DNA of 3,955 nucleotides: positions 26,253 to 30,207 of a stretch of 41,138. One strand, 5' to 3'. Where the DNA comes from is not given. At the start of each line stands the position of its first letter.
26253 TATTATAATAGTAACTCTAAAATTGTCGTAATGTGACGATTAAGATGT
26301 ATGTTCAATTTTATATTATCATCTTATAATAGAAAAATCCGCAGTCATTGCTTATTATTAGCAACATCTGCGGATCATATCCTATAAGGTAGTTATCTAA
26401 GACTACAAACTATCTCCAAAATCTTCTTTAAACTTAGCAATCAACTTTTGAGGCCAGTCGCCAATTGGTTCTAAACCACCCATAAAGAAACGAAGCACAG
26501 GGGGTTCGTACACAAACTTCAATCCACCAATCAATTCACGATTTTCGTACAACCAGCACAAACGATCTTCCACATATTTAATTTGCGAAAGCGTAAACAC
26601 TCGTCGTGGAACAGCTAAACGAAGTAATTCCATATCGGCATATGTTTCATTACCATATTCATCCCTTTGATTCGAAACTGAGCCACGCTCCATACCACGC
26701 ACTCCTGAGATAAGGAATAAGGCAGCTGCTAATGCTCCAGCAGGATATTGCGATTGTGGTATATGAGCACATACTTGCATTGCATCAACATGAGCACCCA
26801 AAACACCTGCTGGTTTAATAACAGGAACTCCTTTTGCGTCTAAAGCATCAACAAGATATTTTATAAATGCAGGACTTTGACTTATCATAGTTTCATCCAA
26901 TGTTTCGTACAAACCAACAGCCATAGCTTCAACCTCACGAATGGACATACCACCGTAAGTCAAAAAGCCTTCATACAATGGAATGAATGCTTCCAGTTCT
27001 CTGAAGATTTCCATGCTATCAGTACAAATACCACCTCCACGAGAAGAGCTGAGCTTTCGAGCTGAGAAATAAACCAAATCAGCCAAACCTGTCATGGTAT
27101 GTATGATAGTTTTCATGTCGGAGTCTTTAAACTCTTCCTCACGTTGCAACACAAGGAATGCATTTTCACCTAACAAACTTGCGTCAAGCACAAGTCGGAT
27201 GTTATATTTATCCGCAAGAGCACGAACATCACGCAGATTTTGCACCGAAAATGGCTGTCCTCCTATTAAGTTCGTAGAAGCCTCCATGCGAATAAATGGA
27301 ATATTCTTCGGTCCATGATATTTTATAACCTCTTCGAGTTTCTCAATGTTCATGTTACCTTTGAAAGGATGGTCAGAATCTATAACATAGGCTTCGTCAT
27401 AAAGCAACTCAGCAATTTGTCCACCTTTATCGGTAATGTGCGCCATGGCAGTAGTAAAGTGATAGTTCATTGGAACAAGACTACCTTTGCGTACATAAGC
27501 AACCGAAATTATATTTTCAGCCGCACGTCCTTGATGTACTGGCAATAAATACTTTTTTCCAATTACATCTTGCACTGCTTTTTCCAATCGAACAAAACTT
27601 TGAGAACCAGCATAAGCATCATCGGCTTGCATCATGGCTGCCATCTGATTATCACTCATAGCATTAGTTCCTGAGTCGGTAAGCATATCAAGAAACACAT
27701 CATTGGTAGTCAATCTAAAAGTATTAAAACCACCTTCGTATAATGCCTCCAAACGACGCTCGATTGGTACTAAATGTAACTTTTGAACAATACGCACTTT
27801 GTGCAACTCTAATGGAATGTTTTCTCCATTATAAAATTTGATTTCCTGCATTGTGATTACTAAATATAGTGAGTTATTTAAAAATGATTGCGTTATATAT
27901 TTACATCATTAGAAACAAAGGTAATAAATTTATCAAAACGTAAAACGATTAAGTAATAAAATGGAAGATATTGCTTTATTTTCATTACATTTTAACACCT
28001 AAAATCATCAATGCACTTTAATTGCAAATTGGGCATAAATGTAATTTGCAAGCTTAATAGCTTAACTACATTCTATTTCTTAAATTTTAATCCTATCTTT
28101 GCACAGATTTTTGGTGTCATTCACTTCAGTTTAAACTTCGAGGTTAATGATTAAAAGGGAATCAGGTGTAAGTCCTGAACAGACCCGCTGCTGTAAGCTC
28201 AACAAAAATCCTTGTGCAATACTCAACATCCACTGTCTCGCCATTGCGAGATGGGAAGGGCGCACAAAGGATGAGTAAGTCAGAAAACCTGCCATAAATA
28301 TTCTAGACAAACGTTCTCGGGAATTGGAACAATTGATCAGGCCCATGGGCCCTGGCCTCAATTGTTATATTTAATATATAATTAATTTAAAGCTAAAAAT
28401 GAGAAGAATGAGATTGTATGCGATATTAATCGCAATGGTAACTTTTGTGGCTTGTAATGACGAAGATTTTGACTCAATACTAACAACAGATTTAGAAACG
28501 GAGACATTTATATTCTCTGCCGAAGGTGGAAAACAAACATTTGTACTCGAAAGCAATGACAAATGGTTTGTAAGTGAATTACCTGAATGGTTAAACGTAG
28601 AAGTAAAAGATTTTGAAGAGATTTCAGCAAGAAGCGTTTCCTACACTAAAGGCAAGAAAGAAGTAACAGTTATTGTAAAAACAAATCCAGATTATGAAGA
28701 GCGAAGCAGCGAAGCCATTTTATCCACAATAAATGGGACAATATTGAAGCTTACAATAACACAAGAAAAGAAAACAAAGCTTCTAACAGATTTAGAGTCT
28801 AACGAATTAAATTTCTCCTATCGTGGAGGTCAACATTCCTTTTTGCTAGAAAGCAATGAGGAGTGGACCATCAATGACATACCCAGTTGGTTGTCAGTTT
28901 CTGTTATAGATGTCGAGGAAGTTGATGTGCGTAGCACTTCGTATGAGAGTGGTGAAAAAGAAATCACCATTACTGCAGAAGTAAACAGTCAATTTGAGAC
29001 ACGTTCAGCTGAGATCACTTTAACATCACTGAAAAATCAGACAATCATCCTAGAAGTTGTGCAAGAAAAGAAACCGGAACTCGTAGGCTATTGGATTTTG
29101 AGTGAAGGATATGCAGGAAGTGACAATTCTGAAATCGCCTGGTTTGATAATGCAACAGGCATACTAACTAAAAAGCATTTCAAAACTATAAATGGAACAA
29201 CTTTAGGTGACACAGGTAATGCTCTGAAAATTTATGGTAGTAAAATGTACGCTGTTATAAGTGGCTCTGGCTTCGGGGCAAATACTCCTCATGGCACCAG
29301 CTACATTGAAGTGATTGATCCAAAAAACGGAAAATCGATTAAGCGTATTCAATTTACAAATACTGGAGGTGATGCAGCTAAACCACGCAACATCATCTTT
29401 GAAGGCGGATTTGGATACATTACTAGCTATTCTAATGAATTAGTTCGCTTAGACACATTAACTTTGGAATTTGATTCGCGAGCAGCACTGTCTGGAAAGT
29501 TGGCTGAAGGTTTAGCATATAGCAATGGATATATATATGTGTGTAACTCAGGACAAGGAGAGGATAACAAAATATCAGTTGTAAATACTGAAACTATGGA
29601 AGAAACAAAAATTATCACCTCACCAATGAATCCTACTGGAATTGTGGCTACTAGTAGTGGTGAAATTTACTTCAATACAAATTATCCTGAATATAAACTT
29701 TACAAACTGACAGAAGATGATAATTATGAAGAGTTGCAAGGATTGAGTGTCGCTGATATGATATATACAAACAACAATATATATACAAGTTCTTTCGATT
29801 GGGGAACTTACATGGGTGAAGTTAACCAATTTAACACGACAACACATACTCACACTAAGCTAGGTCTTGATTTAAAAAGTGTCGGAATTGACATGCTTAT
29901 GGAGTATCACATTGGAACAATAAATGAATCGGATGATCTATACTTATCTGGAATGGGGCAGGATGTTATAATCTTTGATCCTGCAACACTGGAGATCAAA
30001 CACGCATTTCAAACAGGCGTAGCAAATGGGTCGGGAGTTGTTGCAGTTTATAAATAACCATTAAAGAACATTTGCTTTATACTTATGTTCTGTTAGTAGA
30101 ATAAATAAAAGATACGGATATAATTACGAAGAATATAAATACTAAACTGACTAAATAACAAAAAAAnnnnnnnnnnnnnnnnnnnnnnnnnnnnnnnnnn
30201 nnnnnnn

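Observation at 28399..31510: Riboswitch-controlled unit encoding only two tandem BACON-plus-propeller lipoproteins: candidate undescribed corrinoid-capture module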

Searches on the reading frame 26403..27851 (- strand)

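Call 57: search_protein_families(library=pfam, proteins=[window:26403-27851:-], max_evalue=0.00001)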
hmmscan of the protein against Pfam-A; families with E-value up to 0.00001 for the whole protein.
window:26403-27851:- (482 aa): 1 family
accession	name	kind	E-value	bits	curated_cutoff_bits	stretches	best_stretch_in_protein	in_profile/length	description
PF01212.27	Beta_elim_lyase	-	3.7e-50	171.3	27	1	55-428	1-286/288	Beta-eliminating lyase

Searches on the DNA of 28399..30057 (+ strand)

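Call 34: search_rna_families(sources=[L002, L003, L004, L005, L006, L007, L008, L009, L010, L011, L012, L013], threshold=gathering)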
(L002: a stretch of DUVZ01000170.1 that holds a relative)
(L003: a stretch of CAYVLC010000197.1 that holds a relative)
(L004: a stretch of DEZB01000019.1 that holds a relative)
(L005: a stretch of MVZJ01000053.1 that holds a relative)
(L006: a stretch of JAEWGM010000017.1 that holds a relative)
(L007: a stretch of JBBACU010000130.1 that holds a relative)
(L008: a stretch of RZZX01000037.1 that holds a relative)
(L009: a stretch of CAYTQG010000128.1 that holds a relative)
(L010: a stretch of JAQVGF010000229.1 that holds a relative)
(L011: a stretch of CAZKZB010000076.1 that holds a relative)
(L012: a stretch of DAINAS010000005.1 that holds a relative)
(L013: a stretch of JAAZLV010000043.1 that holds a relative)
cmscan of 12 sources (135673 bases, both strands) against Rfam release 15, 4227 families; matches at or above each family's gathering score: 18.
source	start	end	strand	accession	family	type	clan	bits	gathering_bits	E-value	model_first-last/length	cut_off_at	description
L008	11563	11735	+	RF02001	group-II-D1D4-3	Intron;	CL00102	150.7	32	3.6e-31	1-170/170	no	Group II catalytic intron D1-D4-3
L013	11617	11830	+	RF00174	Cobalamin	Cis-reg; riboswitch;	CL00101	108.2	31.5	7.9e-26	1-189/189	no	Cobalamin riboswitch aptamer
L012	11617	11830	+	RF00174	Cobalamin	Cis-reg; riboswitch;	CL00101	106.8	31.5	2e-25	1-189/189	no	Cobalamin riboswitch aptamer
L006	5490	5700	+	RF00174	Cobalamin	Cis-reg; riboswitch;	CL00101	106.1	31.5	3.1e-25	1-189/189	no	Cobalamin riboswitch aptamer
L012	14600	14809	+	RF00174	Cobalamin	Cis-reg; riboswitch;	CL00101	103.7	31.5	1.5e-24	1-189/189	no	Cobalamin riboswitch aptamer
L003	95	313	+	RF00174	Cobalamin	Cis-reg; riboswitch;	CL00101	103.1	31.5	2.3e-24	1-189/189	no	Cobalamin riboswitch aptamer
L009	218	437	+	RF00174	Cobalamin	Cis-reg; riboswitch;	CL00101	99.9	31.5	1.8e-23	1-189/189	no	Cobalamin riboswitch aptamer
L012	2042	2250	+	RF00174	Cobalamin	Cis-reg; riboswitch;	CL00101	99.9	31.5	1.9e-23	1-189/189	no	Cobalamin riboswitch aptamer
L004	4931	5146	+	RF00174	Cobalamin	Cis-reg; riboswitch;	CL00101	99.4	31.5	2.6e-23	1-189/189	no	Cobalamin riboswitch aptamer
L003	2128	2344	+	RF00174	Cobalamin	Cis-reg; riboswitch;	CL00101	99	31.5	3.5e-23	1-189/189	no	Cobalamin riboswitch aptamer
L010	106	322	+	RF00174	Cobalamin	Cis-reg; riboswitch;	CL00101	96.6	31.5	1.7e-22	1-189/189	no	Cobalamin riboswitch aptamer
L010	2038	2255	+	RF00174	Cobalamin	Cis-reg; riboswitch;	CL00101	95.5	31.5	3.4e-22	1-189/189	no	Cobalamin riboswitch aptamer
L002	1603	1817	+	RF00174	Cobalamin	Cis-reg; riboswitch;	CL00101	93.6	31.5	1.2e-21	1-189/189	no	Cobalamin riboswitch aptamer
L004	7144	7357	+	RF00174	Cobalamin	Cis-reg; riboswitch;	CL00101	93.5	31.5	1.3e-21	1-189/189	no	Cobalamin riboswitch aptamer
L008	9681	9930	+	RF00174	Cobalamin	Cis-reg; riboswitch;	CL00101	88.4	31.5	3.6e-20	1-189/189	no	Cobalamin riboswitch aptamer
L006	21056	21130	+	RF00005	tRNA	Gene; tRNA;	CL00001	72.8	29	1.1e-13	1-71/71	no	tRNA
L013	14600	14779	+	RF00174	Cobalamin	Cis-reg; riboswitch;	CL00101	70.1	31.5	6.3e-15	1-160/189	3'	Cobalamin riboswitch aptamer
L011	688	958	+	RF00174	Cobalamin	Cis-reg; riboswitch;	CL00101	65.4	31.5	1.4e-13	1-189/189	no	Cobalamin riboswitch aptamer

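Call 35: search_rna_families(sources=[L014, L015, L016, L017, L018, L019, L020, L021, L022, L024, L025, L026, L027, L028], threshold=gathering)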
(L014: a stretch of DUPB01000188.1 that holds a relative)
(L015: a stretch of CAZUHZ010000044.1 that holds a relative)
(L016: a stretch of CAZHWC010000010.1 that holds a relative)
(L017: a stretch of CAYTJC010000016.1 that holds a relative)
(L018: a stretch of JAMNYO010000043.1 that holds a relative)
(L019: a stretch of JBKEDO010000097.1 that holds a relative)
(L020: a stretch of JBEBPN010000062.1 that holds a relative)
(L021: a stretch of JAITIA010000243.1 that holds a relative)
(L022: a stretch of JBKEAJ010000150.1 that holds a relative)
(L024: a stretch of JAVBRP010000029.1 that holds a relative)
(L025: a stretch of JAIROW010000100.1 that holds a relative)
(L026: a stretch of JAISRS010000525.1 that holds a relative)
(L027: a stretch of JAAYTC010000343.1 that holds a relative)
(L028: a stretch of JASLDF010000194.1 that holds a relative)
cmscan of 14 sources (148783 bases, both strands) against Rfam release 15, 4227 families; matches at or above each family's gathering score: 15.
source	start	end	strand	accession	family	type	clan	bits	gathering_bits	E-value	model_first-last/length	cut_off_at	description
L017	9654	9868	+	RF00174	Cobalamin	Cis-reg; riboswitch;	CL00101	103.1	31.5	2.6e-24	1-189/189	no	Cobalamin riboswitch aptamer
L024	1309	1507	+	RF00174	Cobalamin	Cis-reg; riboswitch;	CL00101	102.1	31.5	4.9e-24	1-189/189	no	Cobalamin riboswitch aptamer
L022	1013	1203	+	RF00174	Cobalamin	Cis-reg; riboswitch;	CL00101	101.3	31.5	8.1e-24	1-189/189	no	Cobalamin riboswitch aptamer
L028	4036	4244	+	RF00174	Cobalamin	Cis-reg; riboswitch;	CL00101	100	31.5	2e-23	1-189/189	no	Cobalamin riboswitch aptamer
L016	9577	9796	+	RF00174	Cobalamin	Cis-reg; riboswitch;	CL00101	98.2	31.5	6.3e-23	1-189/189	no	Cobalamin riboswitch aptamer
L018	4584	4794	+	RF00174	Cobalamin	Cis-reg; riboswitch;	CL00101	98.2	31.5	6.3e-23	1-189/189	no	Cobalamin riboswitch aptamer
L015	9649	9864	+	RF00174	Cobalamin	Cis-reg; riboswitch;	CL00101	97.2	31.5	1.2e-22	1-189/189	no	Cobalamin riboswitch aptamer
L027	6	262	+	RF00174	Cobalamin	Cis-reg; riboswitch;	CL00101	97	31.5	1.4e-22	1-189/189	no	Cobalamin riboswitch aptamer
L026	6275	6476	+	RF00174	Cobalamin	Cis-reg; riboswitch;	CL00101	94.5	31.5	7.4e-22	1-189/189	no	Cobalamin riboswitch aptamer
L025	9571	9811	+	RF00174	Cobalamin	Cis-reg; riboswitch;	CL00101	93.1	31.5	1.8e-21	1-189/189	no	Cobalamin riboswitch aptamer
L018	12180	12394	+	RF00174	Cobalamin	Cis-reg; riboswitch;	CL00101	92.4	31.5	2.8e-21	1-189/189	no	Cobalamin riboswitch aptamer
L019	9704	9943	+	RF00174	Cobalamin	Cis-reg; riboswitch;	CL00101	91.6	31.5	4.9e-21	1-189/189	no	Cobalamin riboswitch aptamer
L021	2191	2421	+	RF00174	Cobalamin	Cis-reg; riboswitch;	CL00101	81.8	31.5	3.1e-18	1-189/189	no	Cobalamin riboswitch aptamer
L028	3355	3548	-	RF00174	Cobalamin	Cis-reg; riboswitch;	CL00101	80.9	31.5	5.6e-18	1-189/189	no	Cobalamin riboswitch aptamer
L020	197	460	+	RF00174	Cobalamin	Cis-reg; riboswitch;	CL00101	70.7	31.5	4.6e-15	1-189/189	no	Cobalamin riboswitch aptamer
